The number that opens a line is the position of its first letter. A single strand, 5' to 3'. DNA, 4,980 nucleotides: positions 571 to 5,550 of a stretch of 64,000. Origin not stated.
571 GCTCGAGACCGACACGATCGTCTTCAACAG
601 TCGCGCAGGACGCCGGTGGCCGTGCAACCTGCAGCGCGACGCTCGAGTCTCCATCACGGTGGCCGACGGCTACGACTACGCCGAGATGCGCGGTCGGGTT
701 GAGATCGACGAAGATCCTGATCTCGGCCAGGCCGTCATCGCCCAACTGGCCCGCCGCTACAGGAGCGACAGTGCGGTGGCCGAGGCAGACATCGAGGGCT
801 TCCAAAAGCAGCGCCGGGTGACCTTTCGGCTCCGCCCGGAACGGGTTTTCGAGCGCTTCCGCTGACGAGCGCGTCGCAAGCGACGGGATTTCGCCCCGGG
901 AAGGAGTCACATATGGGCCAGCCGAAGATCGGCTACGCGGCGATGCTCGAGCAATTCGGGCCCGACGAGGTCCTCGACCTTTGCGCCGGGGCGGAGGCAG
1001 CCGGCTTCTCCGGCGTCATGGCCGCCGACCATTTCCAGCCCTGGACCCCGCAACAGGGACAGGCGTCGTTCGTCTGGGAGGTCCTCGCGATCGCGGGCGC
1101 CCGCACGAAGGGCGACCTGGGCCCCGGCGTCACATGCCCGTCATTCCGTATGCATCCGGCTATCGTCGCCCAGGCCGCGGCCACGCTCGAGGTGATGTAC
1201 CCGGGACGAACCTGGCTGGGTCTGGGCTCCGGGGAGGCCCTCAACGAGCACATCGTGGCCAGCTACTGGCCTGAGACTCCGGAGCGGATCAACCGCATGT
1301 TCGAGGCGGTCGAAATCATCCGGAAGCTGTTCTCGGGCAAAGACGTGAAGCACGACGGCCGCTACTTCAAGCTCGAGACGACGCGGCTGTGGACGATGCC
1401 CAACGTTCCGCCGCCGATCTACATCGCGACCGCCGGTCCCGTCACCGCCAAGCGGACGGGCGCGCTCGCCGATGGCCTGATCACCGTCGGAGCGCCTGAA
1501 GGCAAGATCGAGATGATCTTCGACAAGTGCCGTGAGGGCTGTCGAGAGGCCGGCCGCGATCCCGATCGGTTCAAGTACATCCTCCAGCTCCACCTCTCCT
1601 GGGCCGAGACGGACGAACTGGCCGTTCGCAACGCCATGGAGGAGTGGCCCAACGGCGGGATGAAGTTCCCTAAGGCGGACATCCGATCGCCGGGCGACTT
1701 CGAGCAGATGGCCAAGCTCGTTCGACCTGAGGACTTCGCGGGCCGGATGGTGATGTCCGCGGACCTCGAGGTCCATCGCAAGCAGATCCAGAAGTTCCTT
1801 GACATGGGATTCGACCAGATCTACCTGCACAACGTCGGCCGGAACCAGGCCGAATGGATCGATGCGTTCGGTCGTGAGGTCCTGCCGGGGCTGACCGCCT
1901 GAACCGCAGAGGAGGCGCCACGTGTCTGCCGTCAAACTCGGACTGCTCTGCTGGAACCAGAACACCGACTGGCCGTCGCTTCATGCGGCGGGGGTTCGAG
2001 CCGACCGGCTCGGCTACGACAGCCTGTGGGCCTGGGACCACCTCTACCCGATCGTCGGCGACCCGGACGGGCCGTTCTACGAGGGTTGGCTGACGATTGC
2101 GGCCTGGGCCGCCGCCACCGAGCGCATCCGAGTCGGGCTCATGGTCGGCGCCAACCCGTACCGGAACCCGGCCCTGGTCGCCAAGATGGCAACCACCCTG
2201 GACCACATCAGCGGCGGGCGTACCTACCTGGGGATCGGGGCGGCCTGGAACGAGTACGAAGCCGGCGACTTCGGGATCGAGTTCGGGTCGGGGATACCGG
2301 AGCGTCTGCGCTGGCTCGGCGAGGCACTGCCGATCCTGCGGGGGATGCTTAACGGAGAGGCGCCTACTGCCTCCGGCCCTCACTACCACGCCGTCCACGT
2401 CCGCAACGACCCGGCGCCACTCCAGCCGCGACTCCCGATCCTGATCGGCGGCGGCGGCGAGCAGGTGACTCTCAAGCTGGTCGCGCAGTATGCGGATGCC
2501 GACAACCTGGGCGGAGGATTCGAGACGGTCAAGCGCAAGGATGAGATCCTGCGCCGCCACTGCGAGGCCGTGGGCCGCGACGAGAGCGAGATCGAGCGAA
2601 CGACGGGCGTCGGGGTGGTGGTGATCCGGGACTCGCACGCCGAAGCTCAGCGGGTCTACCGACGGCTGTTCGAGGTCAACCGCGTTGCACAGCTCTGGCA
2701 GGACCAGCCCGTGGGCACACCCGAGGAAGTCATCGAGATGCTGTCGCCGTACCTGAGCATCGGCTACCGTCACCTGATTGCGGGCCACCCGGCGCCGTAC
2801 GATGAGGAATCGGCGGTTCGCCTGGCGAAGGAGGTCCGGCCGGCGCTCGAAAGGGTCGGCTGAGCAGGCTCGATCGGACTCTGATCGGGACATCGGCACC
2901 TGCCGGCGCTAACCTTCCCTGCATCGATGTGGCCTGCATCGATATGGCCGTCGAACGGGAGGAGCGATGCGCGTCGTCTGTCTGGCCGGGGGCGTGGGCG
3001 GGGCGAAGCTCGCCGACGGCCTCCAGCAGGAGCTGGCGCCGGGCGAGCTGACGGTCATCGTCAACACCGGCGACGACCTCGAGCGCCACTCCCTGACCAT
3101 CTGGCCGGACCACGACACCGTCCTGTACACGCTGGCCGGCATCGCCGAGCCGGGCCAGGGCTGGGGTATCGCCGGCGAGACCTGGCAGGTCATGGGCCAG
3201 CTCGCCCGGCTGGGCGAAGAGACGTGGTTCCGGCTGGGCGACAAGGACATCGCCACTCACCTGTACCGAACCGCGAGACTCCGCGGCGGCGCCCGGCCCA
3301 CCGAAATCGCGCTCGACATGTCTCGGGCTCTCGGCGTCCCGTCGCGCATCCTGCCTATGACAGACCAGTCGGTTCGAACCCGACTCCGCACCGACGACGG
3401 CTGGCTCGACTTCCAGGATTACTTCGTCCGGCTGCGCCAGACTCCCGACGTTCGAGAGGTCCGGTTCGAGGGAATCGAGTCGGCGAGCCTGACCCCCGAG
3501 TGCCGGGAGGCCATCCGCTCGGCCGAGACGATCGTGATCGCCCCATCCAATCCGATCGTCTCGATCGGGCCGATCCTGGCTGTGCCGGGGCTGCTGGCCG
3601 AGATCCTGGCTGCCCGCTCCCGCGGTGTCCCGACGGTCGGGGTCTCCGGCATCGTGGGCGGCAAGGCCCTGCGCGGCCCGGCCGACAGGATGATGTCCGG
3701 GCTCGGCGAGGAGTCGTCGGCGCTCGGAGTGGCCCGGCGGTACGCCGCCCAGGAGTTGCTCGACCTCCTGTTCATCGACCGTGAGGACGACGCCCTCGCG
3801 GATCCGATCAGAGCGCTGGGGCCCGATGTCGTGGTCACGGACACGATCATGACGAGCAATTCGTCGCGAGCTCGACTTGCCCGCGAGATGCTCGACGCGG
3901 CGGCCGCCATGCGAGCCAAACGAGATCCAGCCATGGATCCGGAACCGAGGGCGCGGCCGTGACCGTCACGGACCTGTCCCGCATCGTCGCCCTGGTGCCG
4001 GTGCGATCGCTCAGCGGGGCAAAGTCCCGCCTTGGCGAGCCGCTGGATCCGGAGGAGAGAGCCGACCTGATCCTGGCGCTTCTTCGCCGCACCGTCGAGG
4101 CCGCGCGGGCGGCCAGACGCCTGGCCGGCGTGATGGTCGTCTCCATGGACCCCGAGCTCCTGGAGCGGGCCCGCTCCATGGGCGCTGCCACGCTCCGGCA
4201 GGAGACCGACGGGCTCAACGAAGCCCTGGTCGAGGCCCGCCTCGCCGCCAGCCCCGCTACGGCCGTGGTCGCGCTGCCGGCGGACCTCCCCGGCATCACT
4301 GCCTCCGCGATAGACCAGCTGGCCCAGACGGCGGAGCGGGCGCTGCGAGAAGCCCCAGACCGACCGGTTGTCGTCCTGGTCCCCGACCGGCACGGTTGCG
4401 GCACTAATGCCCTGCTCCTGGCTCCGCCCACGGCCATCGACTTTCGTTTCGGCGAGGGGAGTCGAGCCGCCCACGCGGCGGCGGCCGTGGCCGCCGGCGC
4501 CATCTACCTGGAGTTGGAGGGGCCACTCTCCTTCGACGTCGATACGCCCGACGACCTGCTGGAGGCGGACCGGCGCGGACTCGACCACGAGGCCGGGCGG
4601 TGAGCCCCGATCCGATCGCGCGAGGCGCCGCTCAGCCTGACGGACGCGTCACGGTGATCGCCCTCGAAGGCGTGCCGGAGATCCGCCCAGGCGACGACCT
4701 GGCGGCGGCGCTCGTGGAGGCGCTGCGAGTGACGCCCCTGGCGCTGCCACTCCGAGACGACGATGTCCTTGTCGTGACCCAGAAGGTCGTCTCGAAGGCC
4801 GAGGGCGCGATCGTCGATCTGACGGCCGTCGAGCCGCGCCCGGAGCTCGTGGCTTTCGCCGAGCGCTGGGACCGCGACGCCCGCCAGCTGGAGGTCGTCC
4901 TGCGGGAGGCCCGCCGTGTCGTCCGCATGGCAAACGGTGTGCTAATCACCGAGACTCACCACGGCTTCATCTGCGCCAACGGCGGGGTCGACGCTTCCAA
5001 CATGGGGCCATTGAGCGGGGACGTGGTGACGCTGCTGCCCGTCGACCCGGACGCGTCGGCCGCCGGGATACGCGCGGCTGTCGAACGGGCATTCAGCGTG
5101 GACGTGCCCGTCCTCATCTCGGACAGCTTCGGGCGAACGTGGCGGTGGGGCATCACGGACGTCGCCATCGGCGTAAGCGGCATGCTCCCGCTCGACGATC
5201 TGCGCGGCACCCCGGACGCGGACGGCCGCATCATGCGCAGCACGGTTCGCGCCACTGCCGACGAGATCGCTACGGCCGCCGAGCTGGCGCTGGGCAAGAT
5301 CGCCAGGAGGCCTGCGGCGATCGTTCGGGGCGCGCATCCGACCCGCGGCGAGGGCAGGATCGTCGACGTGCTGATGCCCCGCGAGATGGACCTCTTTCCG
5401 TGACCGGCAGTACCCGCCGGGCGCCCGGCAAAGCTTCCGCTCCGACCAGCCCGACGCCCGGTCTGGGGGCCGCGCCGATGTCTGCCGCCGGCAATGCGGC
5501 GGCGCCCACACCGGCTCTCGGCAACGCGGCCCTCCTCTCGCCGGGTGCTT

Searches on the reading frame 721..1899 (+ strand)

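Call 51: search_protein_families(library=pfam, proteins=[window:721-1899:+], max_evalue=0.00001)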
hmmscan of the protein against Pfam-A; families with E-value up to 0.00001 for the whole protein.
window:721-1899:+ (393 aa): 1 family
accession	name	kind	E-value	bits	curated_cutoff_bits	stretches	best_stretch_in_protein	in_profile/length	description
PF00296.26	Bac_luciferase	-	6.4e-58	197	27.9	1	77-366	18-314/314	Luciferase-like monooxygenase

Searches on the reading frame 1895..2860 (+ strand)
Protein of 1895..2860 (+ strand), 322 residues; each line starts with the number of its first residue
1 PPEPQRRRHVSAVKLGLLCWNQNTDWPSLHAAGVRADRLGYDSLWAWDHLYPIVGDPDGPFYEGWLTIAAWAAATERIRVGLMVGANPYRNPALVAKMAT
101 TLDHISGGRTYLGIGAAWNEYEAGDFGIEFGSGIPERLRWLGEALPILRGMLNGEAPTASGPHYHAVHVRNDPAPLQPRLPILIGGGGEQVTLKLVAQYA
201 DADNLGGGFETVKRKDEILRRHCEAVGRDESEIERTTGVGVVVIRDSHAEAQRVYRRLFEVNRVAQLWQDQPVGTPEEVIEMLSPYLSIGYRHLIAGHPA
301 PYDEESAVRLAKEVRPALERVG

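Call 51: search_protein_families(library=pfam, proteins=[window:1895-2860:+], max_evalue=0.00001)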
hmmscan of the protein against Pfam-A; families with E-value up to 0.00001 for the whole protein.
window:1895-2860:+ (322 aa): 1 family
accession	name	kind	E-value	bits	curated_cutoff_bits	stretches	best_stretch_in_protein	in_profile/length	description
PF00296.26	Bac_luciferase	-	2e-43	149.4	27.9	1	25-259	21-245/314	Luciferase-like monooxygenase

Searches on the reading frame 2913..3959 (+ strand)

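Call 51: search_protein_families(library=pfam, proteins=[window:2913-3959:+], max_evalue=0.00001)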
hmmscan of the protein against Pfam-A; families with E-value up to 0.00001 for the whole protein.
window:2913-3959:+ (349 aa): 1 family
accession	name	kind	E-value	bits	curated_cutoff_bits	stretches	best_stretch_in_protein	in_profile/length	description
PF01933.23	CofD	-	4.2e-43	148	30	1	21-292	1-255/290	2-phospho-L-lactate transferase CofD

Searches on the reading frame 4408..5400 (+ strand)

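Call 51: search_protein_families(library=pfam, proteins=[window:4408-5400:+], max_evalue=0.00001)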
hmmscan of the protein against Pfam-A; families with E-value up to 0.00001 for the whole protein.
window:4408-5400:+ (331 aa): 1 family
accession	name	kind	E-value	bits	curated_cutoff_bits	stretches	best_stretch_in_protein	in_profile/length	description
PF01996.21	F420_ligase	-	1.4e-63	214.7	25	1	89-308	4-218/218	F420-0:Gamma-glutamyl ligase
